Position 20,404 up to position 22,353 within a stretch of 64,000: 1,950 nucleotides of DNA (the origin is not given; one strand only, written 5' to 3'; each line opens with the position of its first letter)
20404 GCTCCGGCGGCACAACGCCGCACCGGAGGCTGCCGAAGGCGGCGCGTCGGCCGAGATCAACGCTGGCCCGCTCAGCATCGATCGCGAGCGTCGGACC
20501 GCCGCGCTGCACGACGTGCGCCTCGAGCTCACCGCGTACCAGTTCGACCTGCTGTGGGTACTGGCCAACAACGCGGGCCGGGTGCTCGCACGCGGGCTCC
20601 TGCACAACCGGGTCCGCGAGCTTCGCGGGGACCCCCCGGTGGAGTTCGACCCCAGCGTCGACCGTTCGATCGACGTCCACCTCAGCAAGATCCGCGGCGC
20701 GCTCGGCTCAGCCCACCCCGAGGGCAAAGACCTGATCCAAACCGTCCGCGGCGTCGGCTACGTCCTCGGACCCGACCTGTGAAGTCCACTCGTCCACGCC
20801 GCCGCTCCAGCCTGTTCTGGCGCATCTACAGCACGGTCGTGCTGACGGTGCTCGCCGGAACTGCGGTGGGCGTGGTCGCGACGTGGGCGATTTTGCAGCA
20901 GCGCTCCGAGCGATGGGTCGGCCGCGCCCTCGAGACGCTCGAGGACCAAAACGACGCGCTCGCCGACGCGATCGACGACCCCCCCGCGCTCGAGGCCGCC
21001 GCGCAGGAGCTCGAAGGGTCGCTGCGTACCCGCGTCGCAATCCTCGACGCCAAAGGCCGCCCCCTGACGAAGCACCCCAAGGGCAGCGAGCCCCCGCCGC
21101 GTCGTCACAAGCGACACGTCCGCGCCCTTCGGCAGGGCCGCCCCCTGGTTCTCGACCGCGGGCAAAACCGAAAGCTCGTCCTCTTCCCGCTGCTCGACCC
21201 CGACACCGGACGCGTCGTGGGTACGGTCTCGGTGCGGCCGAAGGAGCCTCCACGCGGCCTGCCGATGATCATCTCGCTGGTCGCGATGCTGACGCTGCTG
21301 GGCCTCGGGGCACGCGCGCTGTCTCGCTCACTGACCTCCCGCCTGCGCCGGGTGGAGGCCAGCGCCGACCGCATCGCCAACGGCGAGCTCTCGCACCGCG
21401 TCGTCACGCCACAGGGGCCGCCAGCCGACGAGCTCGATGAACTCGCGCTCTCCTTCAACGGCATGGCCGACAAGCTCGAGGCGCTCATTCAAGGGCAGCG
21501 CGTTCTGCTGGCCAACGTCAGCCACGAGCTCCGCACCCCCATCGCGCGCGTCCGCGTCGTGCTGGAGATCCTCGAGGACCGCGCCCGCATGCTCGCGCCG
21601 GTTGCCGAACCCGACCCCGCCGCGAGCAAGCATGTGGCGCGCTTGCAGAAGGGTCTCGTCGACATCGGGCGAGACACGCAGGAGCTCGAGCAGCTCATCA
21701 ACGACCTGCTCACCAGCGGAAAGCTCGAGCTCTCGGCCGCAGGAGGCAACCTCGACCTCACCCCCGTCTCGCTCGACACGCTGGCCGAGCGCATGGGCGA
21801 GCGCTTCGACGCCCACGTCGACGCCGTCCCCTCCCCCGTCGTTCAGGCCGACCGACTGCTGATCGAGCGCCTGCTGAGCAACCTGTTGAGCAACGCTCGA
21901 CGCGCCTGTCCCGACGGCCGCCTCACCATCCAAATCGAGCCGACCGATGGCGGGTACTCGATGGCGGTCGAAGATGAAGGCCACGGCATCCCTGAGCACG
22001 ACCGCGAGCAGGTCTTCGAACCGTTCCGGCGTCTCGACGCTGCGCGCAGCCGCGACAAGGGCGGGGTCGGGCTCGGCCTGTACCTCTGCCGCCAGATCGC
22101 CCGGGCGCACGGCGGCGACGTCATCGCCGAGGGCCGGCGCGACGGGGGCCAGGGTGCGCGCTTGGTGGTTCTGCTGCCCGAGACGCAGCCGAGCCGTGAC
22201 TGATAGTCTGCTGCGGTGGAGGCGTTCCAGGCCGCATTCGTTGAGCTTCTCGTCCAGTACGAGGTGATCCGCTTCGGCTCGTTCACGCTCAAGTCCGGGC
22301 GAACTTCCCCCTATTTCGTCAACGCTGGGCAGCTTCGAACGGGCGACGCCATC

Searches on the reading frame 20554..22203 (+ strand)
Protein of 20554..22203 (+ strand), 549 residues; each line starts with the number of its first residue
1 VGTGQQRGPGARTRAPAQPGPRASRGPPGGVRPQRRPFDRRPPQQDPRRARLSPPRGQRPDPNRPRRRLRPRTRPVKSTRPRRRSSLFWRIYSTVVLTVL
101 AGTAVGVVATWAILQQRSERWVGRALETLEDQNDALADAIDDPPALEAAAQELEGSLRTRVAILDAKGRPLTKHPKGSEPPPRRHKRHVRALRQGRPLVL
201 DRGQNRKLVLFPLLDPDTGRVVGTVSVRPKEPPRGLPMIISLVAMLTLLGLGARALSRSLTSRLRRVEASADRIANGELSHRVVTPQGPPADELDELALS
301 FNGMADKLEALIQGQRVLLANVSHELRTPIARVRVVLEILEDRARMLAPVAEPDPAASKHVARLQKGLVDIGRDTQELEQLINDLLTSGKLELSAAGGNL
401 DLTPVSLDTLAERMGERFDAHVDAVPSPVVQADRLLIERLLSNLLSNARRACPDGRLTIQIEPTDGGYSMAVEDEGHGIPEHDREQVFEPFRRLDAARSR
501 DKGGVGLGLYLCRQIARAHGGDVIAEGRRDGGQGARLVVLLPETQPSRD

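Call 42: search_protein_families(library=pfam, proteins=[window:20554-22203:+], max_evalue=0.0001)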
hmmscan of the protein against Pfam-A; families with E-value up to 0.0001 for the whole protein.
window:20554-22203:+ (549 aa): 4 families
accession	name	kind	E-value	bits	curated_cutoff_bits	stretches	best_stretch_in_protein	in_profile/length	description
PF02518.31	HATPase_c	-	2.2e-24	86.5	26.4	1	433-544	2-110/111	Histidine kinase-, DNA gyrase B-, and HSP90-like ATPase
PF00672.30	HAMP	-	1.4e-12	48.2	25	1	256-310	2-53/53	HAMP domain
PF00512.31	HisKA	-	3e-10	40.4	26.9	1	316-392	3-64/66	His Kinase A (phospho-acceptor) domain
PF13581.12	HATPase_c_2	-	4.9e-06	27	27.4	1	424-516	23-109/127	Histidine kinase-like ATPase domain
